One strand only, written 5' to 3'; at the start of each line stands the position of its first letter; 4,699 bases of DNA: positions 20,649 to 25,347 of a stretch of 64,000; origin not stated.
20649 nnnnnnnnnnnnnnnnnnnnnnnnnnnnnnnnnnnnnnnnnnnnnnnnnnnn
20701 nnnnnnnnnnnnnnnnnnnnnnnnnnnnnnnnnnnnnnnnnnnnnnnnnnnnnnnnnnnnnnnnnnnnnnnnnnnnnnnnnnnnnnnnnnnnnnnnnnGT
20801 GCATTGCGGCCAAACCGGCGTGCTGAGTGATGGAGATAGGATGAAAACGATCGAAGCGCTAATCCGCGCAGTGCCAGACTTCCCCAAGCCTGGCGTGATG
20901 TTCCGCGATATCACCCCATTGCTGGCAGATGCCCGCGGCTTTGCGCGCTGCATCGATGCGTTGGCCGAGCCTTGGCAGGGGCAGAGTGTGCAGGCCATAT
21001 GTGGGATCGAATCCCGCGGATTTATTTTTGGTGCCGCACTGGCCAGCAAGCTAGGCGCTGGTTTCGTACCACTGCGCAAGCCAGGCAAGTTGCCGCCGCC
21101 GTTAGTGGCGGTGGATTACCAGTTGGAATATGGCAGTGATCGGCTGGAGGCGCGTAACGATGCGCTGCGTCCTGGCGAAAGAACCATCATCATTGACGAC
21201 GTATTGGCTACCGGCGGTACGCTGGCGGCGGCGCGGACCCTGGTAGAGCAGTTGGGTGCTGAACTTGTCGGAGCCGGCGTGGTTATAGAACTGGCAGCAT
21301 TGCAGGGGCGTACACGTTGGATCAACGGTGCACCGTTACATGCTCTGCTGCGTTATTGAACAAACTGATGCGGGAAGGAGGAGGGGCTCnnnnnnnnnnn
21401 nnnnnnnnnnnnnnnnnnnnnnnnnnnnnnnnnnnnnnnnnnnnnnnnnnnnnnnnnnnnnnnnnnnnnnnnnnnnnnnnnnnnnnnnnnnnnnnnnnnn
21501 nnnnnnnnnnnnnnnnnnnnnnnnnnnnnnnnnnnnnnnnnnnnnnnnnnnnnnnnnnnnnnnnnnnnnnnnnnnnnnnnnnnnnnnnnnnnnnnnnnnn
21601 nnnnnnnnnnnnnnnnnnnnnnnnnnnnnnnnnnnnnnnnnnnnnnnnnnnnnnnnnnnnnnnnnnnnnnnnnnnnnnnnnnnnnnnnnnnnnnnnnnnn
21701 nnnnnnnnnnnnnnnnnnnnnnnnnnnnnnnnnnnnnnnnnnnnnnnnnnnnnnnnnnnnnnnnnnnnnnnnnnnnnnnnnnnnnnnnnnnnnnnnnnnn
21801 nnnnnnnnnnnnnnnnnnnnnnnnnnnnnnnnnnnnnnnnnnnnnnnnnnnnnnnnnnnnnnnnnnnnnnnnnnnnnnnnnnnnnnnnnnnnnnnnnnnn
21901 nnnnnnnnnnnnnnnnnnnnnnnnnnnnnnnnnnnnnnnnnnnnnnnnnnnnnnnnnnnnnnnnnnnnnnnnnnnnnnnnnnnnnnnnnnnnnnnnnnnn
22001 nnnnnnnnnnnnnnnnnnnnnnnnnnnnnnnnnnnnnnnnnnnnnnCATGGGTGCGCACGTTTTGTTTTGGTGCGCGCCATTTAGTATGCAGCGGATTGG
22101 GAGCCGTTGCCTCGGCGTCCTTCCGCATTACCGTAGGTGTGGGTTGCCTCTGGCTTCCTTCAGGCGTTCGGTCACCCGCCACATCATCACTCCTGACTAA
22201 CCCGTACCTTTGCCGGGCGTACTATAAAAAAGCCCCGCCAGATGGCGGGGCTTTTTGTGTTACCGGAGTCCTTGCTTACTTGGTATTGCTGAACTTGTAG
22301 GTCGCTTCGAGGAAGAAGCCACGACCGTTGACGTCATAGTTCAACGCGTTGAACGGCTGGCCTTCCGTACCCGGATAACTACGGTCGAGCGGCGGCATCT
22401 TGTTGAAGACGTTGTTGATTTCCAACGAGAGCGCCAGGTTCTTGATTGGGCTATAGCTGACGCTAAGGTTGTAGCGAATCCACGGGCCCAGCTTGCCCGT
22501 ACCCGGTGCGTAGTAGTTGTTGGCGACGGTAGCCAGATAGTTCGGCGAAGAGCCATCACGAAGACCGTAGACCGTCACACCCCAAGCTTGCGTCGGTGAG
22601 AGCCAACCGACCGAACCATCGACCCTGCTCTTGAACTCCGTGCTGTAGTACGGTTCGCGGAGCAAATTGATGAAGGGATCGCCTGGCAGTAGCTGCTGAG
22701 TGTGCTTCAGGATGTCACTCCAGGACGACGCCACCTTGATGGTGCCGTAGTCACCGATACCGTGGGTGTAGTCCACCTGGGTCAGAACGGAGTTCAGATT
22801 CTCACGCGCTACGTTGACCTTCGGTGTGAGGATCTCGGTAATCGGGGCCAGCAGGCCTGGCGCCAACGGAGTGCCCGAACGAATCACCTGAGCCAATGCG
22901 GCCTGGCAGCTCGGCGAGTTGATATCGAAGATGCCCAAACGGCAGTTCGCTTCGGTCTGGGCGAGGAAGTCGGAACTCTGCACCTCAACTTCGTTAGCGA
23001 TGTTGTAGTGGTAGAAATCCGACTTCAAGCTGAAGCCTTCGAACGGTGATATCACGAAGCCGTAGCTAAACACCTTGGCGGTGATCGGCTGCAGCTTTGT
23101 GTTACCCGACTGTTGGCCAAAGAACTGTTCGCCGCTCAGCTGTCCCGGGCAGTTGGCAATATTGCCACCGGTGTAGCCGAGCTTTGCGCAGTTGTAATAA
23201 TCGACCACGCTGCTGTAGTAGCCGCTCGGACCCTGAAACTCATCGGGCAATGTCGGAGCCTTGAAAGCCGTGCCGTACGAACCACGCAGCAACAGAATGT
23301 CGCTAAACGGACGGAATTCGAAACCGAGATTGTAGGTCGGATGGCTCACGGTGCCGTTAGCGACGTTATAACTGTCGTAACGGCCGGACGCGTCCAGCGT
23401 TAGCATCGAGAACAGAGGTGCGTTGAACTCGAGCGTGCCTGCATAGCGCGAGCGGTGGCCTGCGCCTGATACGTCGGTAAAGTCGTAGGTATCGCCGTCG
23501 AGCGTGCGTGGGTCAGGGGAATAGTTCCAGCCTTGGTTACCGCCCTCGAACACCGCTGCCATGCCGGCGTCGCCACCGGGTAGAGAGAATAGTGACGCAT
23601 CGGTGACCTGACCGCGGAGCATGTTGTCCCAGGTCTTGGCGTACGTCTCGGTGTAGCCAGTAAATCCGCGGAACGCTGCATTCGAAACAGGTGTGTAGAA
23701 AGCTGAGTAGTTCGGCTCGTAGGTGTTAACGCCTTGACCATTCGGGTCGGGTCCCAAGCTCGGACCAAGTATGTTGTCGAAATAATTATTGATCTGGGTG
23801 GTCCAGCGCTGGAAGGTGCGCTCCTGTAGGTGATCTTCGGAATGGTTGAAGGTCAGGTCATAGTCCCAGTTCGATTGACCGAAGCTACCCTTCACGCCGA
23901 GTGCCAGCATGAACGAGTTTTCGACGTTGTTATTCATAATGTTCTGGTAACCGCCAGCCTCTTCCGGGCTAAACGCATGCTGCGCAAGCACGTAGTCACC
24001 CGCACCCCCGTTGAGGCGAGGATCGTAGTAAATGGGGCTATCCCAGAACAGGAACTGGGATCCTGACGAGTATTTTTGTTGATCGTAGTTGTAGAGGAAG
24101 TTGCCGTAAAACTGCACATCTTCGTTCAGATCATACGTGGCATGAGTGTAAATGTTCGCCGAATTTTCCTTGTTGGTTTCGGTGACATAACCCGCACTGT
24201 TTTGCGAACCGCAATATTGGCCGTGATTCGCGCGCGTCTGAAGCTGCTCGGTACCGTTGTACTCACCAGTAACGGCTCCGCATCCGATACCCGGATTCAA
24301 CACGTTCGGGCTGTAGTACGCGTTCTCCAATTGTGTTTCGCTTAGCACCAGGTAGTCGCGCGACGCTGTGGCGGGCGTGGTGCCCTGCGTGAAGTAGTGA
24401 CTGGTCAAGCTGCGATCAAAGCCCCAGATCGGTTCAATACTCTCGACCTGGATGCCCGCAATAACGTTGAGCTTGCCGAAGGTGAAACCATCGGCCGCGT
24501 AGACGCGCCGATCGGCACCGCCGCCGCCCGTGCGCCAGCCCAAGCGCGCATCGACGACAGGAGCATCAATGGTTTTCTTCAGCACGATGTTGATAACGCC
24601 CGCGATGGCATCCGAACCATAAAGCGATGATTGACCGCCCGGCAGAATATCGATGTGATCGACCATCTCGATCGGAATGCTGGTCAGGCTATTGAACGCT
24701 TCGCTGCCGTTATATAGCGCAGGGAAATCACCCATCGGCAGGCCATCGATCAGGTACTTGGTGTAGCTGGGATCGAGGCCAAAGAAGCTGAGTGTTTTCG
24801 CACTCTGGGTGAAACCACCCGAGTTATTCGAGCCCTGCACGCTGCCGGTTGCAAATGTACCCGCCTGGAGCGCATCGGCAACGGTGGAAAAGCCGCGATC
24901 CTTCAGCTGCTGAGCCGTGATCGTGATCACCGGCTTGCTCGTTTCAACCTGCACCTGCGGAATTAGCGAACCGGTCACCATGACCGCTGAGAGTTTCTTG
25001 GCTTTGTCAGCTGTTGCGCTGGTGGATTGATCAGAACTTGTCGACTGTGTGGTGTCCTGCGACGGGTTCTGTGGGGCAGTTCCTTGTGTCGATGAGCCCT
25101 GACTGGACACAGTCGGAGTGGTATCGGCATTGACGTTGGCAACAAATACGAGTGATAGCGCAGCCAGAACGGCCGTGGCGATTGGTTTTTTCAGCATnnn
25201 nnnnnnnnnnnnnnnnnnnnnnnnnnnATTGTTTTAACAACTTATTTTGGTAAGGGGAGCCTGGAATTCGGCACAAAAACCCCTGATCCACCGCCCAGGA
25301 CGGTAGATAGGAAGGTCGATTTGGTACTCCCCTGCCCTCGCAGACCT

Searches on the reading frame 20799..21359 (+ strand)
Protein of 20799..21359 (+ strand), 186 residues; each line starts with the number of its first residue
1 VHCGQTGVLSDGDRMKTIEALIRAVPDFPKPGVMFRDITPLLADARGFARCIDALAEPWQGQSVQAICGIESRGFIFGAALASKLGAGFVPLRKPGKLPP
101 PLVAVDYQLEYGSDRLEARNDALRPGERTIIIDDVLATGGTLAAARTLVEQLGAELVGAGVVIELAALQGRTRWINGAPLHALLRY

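Call 7: search_protein_families(library=pfam, proteins=[window:20799-21359:+])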
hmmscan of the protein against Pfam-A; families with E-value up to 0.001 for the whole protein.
window:20799-21359:+ (186 aa): 1 family
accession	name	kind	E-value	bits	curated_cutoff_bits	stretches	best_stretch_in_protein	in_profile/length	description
PF00156.33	Pribosyltran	-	7.8e-13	48.5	26.3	1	61-164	27-125/158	Phosphoribosyl transferase domain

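Call 8: search_protein_families(library=ncbifam, proteins=[window:20799-21359:+])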
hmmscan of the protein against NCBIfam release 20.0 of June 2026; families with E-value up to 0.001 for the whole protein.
window:20799-21359:+ (186 aa): 20 families
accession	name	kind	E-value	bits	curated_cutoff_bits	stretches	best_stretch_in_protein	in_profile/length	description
NF002636.0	PRK02304.1-5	equivalog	2.6e-66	222.4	125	1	15-186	6-176/176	adenine phosphoribosyltransferase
NF002634.0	PRK02304.1-3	equivalog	1.4e-61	207.4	170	1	14-184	6-177/182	adenine phosphoribosyltransferase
TIGR01090.1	apt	equivalog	2.1e-60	203.7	185.85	1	19-185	2-168/169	adenine phosphoribosyltransferase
NF002633.0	PRK02304.1-2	equivalog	8.8e-55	185.1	224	1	19-186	4-170/172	adenine phosphoribosyltransferase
NF002632.0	PRK02304.1-1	equivalog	1.7e-53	181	243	1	14-173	7-166/183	adenine phosphoribosyltransferase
NF009211.0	PRK12560.1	equivalog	1.3e-25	90.3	188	1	16-174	4-162/187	adenine phosphoribosyltransferase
NF002635.0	PRK02304.1-4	subfamily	4e-10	39.5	146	1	59-165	50-154/188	adenine phosphoribosyltransferase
NF040646.1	HPT_Archaea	equivalog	1.1e-09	38.2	200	1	62-167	52-155/184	hypoxanthine/guanine phosphoribosyltransferase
NF006671.0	PRK09219.1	equivalog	1.3e-09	37.9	177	1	54-172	41-163/192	xanthine phosphoribosyltransferase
TIGR01743.1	purR_Bsub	equivalog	1.5e-09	37.2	258.7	1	50-167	115-235/268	pur operon repressor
NF005592.0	PRK07322.1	subfamily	2.1e-08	33.7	143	1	122-163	116-157/180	adenine phosphoribosyltransferase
TIGR01744.1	XPRTase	equivalog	2.8e-08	33.6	164.45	1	119-174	110-165/191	xanthine phosphoribosyltransferase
TIGR01367.1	pyrE_Therm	equivalog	4.4e-08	32.9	150.25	1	122-184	101-160/187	orotate phosphoribosyltransferase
NF004689.0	PRK06031.1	equivalog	7e-08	32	175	1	53-164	74-192/233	phosphoribosyltransferase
NF006328.0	PRK08558.1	equivalog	1.9e-07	30.9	184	1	51-185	99-236/238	adenine phosphoribosyltransferase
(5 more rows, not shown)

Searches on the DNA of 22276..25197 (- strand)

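Call 72: search_rna_families(sources=[L042, L006, L012, L040, L005, L038, L037], threshold=evalue, max_evalue=0.01)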
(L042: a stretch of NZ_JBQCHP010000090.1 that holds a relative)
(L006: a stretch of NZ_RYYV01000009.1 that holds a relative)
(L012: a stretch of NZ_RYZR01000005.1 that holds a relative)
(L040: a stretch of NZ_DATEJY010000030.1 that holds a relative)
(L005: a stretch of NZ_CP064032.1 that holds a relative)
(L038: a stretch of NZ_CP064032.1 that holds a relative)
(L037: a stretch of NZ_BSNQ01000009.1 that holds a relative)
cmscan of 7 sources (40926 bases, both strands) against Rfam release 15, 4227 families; matches with E-value up to 0.01: 3.
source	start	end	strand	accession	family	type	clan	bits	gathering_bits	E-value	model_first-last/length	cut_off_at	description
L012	438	508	+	RF00005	tRNA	Gene; tRNA;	CL00001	64.5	29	6.7e-12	1-71/71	no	tRNA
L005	146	216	+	RF00005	tRNA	Gene; tRNA;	CL00001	64.5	29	6.7e-12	1-71/71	no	tRNA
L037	1001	1070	-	RF00512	Leu_leader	Cis-reg; leader;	-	33.6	50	0.0026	1-148/148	no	Leucine operon leader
